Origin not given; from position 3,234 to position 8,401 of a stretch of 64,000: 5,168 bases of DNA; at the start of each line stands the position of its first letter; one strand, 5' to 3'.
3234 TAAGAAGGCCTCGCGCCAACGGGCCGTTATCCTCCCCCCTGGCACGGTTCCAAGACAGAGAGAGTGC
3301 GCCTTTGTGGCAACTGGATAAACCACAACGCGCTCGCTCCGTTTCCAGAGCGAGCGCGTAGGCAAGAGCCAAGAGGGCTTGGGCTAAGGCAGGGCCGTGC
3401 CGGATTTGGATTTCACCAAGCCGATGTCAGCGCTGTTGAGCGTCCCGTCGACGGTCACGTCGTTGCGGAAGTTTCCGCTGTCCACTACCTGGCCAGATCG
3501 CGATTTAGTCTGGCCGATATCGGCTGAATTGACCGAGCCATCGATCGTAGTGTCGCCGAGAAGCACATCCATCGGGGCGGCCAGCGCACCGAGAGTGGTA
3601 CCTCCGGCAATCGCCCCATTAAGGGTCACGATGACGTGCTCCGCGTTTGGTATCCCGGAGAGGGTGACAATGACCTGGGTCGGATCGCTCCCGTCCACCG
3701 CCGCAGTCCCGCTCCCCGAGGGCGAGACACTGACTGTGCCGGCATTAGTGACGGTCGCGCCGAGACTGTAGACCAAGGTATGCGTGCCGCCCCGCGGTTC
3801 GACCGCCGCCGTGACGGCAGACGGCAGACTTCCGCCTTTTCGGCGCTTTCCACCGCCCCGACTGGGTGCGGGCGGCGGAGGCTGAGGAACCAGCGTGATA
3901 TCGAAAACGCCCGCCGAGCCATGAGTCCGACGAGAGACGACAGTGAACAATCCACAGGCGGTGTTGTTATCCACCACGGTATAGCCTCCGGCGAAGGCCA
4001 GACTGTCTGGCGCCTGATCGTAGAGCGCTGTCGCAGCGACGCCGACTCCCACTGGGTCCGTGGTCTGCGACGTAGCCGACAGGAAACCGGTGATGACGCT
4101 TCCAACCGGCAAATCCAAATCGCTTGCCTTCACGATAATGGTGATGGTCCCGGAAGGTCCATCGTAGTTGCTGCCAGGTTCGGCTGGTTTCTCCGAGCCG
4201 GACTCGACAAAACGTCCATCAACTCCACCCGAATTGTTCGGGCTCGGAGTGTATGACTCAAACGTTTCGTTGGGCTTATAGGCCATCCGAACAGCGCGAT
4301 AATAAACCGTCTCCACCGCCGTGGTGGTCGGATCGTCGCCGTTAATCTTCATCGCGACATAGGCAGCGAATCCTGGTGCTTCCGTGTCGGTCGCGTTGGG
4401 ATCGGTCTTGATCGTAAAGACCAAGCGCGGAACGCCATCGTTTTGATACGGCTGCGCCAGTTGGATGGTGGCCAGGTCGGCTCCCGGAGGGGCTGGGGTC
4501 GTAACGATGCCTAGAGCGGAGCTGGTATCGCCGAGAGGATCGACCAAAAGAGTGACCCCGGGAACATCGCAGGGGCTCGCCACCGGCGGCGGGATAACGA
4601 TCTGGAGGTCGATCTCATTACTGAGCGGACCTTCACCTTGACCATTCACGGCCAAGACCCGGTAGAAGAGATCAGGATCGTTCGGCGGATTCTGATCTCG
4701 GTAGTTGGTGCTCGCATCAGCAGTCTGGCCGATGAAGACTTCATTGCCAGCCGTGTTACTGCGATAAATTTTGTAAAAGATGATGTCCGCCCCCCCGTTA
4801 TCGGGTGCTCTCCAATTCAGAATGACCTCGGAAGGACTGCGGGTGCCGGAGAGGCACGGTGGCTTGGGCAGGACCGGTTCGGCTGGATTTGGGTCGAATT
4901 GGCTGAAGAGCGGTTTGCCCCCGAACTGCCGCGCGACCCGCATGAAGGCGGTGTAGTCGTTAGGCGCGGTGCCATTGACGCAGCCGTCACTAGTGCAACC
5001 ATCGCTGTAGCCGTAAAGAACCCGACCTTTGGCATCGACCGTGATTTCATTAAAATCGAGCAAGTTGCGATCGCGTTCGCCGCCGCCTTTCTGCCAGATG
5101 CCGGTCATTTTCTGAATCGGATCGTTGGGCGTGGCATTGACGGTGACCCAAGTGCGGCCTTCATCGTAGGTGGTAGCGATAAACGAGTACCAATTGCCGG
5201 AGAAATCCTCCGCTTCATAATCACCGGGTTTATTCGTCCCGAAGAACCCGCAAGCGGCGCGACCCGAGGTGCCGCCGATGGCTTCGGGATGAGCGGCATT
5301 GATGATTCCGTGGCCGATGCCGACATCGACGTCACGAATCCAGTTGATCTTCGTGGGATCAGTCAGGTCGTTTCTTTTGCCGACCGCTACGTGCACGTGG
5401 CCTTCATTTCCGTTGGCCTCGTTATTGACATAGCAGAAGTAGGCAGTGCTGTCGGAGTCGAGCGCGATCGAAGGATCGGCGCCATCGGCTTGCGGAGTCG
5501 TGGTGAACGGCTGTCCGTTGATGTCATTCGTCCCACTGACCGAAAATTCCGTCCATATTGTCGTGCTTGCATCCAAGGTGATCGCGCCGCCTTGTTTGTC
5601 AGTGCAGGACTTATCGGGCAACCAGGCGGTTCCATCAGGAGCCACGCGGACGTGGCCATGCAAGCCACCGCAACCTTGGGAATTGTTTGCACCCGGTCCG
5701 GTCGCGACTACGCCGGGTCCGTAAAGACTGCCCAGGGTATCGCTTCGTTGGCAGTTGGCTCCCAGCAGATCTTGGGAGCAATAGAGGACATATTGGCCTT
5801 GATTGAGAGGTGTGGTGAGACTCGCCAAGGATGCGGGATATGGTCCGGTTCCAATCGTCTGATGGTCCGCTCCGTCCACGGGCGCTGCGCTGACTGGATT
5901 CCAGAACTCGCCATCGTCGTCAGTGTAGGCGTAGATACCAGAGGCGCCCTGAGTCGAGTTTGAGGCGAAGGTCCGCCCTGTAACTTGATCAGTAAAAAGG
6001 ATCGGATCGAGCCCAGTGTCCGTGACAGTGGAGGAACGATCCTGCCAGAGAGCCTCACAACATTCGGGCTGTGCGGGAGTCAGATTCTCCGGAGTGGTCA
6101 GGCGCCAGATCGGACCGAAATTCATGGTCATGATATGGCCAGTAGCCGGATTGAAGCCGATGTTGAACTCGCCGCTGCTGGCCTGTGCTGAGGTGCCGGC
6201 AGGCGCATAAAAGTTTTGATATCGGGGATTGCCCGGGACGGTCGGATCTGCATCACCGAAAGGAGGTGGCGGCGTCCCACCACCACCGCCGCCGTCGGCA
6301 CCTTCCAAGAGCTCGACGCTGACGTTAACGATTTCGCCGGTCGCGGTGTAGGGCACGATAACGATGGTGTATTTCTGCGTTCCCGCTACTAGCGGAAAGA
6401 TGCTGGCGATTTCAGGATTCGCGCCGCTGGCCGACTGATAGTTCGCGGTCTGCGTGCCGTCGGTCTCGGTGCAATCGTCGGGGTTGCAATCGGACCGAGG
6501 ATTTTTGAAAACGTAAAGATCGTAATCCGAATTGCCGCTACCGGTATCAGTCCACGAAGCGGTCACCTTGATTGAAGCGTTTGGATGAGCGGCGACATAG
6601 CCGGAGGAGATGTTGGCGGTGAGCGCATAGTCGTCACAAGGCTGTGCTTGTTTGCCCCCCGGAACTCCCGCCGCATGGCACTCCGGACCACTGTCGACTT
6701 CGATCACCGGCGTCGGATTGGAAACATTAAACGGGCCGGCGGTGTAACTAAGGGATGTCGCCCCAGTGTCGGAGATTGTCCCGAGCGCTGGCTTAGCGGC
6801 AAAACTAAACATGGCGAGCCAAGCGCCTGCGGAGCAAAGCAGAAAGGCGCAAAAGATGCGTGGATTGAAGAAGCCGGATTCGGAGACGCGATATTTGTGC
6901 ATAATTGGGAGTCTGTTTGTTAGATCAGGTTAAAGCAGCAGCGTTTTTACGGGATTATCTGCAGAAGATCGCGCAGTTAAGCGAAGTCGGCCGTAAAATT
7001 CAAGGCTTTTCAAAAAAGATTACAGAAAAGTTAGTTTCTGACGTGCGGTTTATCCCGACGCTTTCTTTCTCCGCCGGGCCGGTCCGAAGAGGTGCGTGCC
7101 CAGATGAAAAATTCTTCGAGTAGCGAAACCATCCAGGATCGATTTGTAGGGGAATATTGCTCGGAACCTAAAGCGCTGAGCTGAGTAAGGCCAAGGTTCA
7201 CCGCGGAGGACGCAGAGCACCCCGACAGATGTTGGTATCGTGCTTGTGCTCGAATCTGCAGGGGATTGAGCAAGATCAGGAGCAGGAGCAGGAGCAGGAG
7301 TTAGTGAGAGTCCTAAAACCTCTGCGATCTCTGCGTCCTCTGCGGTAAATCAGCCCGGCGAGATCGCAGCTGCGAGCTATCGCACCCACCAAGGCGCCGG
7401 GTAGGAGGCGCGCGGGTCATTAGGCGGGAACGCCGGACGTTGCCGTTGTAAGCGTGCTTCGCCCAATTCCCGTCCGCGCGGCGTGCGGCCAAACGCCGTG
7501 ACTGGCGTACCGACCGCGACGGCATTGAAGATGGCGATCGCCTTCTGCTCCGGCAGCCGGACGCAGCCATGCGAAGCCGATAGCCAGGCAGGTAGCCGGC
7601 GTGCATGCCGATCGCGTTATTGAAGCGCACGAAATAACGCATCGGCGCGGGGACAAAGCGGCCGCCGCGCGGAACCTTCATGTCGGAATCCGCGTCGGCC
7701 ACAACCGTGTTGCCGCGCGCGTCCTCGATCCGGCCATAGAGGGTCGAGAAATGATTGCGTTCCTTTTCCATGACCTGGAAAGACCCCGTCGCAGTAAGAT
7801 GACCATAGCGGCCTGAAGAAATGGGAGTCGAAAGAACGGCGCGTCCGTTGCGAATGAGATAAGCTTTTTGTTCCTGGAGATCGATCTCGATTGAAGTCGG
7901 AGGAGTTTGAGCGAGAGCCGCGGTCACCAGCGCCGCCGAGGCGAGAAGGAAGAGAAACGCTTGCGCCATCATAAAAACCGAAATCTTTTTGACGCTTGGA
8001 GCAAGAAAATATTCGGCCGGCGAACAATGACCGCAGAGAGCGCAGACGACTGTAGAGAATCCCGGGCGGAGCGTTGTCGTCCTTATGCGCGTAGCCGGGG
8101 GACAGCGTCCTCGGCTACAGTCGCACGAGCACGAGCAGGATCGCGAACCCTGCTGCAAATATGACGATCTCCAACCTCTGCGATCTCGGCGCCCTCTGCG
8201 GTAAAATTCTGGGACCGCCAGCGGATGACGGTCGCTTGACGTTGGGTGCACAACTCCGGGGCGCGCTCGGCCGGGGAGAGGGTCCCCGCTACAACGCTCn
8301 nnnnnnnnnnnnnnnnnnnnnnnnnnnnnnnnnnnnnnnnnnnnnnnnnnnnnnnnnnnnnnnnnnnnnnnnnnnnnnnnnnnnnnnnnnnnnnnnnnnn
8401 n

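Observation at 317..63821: Hyper-abundant 8/9-mer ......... scattered through genes and spacers, resembling an uptake-sequence-like genomic signature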

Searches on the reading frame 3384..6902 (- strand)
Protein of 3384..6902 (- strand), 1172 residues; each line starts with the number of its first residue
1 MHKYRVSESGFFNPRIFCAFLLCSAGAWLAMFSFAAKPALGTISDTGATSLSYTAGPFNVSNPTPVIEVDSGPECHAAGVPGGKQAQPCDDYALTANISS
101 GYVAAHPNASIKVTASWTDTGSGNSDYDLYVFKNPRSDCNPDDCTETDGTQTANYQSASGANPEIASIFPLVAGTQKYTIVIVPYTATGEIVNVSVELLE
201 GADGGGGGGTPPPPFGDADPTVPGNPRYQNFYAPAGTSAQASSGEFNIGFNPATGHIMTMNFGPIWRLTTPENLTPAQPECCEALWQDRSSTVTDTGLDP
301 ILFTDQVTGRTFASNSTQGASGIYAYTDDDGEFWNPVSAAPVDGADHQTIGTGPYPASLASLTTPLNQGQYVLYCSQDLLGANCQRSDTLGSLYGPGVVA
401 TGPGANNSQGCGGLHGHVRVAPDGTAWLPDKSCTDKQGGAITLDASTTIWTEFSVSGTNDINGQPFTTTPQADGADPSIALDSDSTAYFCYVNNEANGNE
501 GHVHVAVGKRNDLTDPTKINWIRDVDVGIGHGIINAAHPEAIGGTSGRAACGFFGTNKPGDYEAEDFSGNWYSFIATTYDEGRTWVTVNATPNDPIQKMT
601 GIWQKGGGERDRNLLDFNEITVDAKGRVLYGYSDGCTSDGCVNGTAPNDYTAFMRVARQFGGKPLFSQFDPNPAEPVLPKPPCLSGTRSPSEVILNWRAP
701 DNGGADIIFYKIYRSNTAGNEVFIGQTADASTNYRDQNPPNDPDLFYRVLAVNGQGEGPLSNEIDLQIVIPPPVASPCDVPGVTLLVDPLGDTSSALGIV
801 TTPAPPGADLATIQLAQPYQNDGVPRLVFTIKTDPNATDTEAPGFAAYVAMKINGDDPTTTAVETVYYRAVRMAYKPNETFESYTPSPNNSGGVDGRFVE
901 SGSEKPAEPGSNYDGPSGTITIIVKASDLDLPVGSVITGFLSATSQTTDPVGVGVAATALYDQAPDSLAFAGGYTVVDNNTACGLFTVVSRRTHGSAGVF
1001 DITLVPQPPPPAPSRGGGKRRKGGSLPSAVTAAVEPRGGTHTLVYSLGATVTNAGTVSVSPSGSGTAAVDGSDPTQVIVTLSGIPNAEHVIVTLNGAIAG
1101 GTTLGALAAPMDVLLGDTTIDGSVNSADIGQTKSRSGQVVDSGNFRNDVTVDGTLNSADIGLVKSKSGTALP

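Call 16: search_protein_families(library=pfam, proteins=[window:3384-6902:-])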
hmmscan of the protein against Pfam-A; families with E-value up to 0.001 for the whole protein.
window:3384-6902:- (1172 aa): 1 family
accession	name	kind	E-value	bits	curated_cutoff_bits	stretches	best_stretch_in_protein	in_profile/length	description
PF00041.27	fn3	-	0.00063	20.3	25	0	688-764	11-81/84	Fibronectin type III domain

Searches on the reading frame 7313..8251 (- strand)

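Call 16: search_protein_families(library=pfam, proteins=[window:7313-8251:-])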
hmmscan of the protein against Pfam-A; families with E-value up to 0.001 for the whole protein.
window:7313-8251:- (312 aa): 1 family
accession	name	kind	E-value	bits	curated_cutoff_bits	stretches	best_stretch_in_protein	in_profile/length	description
PF03734.19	YkuD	-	1.3e-10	42.5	23.4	1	119-233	2-123/146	L,D-transpeptidase catalytic domain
